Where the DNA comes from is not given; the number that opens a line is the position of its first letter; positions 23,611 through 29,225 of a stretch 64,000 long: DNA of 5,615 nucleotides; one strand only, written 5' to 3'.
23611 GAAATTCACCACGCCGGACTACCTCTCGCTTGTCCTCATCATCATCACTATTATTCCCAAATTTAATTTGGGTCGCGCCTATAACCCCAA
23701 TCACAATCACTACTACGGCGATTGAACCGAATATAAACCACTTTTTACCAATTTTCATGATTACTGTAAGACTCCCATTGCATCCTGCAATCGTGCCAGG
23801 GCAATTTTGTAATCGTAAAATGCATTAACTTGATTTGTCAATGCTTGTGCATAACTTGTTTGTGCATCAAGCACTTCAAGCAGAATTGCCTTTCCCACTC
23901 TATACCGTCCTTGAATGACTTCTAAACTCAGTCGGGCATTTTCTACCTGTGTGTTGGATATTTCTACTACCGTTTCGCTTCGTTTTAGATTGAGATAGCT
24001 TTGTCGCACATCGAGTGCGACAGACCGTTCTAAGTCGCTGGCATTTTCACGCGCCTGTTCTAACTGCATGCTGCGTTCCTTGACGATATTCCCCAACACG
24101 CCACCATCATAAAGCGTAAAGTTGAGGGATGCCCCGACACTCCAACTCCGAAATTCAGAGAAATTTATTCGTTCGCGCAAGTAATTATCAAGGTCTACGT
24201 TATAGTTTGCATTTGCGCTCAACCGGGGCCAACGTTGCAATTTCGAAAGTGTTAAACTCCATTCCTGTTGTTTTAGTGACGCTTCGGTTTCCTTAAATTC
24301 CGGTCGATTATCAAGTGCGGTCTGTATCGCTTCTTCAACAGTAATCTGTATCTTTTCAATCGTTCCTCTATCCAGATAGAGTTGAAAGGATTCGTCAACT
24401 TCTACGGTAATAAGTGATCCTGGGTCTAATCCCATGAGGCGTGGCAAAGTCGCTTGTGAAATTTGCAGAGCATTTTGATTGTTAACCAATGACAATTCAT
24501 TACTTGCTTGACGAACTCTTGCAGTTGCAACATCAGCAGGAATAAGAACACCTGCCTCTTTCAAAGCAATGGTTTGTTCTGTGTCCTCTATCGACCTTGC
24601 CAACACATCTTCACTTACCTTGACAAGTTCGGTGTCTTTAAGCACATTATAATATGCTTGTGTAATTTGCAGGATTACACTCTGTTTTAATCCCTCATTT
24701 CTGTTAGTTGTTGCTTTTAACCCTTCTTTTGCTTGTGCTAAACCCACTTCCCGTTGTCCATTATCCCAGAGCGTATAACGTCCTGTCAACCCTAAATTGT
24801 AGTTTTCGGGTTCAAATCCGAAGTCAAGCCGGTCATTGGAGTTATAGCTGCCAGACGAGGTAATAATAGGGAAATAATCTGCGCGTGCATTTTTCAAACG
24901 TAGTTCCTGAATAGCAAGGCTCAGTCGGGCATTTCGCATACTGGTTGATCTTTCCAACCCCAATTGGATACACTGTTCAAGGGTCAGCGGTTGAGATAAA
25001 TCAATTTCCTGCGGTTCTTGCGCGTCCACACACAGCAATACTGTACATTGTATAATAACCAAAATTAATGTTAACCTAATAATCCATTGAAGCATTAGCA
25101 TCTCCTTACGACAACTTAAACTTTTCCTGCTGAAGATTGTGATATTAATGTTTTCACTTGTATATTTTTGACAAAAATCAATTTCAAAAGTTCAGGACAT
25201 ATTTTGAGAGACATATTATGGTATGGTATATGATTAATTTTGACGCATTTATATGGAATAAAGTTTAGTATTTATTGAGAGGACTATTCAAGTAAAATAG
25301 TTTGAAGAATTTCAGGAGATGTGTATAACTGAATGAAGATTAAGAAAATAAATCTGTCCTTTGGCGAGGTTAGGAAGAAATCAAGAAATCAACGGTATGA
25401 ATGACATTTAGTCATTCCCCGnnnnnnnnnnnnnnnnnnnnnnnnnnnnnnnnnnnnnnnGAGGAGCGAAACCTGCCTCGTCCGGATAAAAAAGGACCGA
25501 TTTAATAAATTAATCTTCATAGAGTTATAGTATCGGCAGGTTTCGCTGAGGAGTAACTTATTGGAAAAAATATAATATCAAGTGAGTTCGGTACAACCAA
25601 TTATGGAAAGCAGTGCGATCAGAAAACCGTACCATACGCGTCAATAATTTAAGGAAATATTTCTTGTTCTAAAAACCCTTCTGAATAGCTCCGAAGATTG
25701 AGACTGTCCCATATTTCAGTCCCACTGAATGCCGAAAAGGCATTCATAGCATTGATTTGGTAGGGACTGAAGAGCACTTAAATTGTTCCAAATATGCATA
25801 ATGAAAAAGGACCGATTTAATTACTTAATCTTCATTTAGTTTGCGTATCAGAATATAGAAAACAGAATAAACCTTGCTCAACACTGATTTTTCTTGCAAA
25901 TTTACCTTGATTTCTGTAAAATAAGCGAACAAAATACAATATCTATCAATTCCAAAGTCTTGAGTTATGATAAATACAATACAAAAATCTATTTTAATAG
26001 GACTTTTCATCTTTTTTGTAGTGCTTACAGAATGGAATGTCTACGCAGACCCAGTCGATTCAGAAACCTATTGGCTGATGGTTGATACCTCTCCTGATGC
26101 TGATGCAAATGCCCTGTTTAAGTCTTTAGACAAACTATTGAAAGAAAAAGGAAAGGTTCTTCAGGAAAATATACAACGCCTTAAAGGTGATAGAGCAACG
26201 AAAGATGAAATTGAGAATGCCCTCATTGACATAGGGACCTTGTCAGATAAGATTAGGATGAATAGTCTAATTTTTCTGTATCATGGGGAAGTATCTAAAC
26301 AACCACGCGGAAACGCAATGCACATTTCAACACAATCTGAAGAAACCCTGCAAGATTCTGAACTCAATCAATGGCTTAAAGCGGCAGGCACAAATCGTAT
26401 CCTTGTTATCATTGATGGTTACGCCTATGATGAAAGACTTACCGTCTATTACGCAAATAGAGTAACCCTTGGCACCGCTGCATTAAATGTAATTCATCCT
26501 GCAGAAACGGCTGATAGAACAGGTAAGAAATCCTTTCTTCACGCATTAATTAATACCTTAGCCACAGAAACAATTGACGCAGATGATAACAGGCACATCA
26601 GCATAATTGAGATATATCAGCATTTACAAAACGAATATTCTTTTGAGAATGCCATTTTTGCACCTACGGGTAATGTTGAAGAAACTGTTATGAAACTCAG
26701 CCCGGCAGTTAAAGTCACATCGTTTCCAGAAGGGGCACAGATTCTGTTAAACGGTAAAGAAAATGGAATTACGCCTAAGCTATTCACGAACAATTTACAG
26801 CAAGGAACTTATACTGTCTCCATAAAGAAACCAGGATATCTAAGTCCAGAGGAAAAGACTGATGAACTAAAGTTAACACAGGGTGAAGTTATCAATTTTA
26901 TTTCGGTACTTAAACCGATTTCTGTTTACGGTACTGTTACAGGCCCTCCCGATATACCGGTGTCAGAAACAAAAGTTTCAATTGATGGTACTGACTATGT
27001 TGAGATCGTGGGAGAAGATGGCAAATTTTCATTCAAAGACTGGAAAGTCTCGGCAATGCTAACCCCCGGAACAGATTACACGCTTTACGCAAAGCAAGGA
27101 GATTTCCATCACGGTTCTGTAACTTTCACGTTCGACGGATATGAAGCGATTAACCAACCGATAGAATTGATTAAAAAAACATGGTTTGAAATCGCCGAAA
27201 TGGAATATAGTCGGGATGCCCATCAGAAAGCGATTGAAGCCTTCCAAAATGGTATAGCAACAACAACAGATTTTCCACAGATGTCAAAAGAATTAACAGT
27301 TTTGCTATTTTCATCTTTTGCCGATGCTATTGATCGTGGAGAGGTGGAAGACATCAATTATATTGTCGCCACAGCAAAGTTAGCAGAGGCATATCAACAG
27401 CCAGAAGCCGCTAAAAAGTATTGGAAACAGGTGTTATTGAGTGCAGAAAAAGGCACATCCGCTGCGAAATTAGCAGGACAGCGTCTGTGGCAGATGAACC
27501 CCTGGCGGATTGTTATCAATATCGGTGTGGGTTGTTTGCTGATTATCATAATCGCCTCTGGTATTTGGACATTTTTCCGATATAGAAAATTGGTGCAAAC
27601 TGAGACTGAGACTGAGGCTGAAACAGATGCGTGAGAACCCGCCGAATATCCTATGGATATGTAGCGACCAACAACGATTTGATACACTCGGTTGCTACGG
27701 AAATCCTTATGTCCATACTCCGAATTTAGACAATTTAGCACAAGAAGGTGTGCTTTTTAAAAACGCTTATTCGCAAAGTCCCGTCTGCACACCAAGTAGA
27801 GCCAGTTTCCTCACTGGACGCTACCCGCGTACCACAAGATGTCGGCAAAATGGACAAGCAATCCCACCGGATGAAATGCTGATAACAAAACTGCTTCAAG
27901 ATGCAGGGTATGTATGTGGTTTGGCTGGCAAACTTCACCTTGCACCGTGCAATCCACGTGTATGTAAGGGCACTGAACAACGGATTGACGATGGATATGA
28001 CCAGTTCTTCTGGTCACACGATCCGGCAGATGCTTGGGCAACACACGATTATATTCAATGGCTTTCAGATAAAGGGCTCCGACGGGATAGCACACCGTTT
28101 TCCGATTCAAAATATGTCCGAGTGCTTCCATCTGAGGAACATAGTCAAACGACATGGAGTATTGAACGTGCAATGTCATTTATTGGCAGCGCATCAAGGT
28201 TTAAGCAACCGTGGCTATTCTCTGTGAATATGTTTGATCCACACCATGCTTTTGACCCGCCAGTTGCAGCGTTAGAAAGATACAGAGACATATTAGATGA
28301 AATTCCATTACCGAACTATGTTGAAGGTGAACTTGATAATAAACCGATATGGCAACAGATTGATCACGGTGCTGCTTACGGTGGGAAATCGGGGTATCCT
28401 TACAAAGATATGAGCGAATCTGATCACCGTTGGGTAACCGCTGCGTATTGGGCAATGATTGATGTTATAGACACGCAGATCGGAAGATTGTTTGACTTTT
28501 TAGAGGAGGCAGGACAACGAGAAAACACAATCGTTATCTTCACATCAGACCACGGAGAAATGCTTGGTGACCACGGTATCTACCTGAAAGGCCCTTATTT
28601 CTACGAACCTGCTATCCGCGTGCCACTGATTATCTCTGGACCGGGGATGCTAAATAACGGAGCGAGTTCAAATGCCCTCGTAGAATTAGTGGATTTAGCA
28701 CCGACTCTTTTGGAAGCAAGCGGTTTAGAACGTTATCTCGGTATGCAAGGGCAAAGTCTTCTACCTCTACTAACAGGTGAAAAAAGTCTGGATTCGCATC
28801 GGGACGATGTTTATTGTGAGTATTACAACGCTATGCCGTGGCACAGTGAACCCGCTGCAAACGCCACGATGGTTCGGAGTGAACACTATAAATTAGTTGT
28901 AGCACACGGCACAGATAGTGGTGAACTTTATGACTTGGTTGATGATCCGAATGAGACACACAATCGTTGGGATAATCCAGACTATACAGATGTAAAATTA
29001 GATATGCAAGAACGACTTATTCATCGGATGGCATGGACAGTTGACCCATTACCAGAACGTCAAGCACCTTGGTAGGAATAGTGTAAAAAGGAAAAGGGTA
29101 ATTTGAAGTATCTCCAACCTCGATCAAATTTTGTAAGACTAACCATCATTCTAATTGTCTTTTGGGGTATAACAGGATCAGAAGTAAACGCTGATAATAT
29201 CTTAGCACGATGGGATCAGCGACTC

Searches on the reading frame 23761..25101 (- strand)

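Call 52: search_protein_families(library=pfam, proteins=[window:23761-25101:-], max_evalue=0.0001)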
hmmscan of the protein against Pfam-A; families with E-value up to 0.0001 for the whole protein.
window:23761-25101:- (446 aa): 1 family
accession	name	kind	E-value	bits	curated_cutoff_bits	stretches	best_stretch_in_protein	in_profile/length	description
PF02321.23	OEP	-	2.3e-59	200.8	22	2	256-443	2-187/187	Outer membrane efflux protein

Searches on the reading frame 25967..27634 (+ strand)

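Call 52: search_protein_families(library=pfam, proteins=[window:25967-27634:+], max_evalue=0.0001)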
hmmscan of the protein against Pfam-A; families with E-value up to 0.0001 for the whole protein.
window:25967-27634:+ (555 aa): 2 families
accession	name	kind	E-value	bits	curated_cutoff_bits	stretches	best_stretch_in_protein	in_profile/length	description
PF08308.17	PEGA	-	3.6e-11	43.2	20.8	1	247-317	3-69/71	PEGA domain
PF13620.12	CarboxypepD_reg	-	8.3e-06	26.5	32.3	0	319-359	1-45/82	Carboxypeptidase regulatory-like domain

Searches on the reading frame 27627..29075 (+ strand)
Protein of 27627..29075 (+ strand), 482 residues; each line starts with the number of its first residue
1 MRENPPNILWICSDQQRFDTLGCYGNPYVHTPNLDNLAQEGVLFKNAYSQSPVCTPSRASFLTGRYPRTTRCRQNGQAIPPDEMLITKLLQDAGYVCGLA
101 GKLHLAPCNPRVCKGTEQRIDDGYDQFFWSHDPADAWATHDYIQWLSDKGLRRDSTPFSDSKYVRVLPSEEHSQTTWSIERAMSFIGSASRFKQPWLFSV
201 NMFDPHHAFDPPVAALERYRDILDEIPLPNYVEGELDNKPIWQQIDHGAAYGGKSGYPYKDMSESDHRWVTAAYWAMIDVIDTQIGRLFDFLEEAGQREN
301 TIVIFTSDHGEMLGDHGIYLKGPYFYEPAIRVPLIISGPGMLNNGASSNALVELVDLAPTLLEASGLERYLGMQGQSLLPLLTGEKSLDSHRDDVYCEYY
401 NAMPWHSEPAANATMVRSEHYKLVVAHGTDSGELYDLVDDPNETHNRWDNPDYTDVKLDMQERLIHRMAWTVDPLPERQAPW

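Call 52: search_protein_families(library=pfam, proteins=[window:27627-29075:+], max_evalue=0.0001)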
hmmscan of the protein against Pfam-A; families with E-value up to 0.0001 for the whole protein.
window:27627-29075:+ (482 aa): 3 families
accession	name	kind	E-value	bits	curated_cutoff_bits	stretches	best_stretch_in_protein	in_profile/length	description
PF00884.28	Sulfatase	-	2.5e-54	185.1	25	1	6-366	1-300/301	Sulfatase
PF16347.10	SGSH_C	-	7.1e-30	104.6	29.3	1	314-466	1-150/154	N-sulphoglucosamine sulphohydrolase, C-terminal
PF01663.27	Phosphodiest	-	1.4e-11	45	23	1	11-70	4-60/342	Type I phosphodiesterase / nucleotide pyrophosphatase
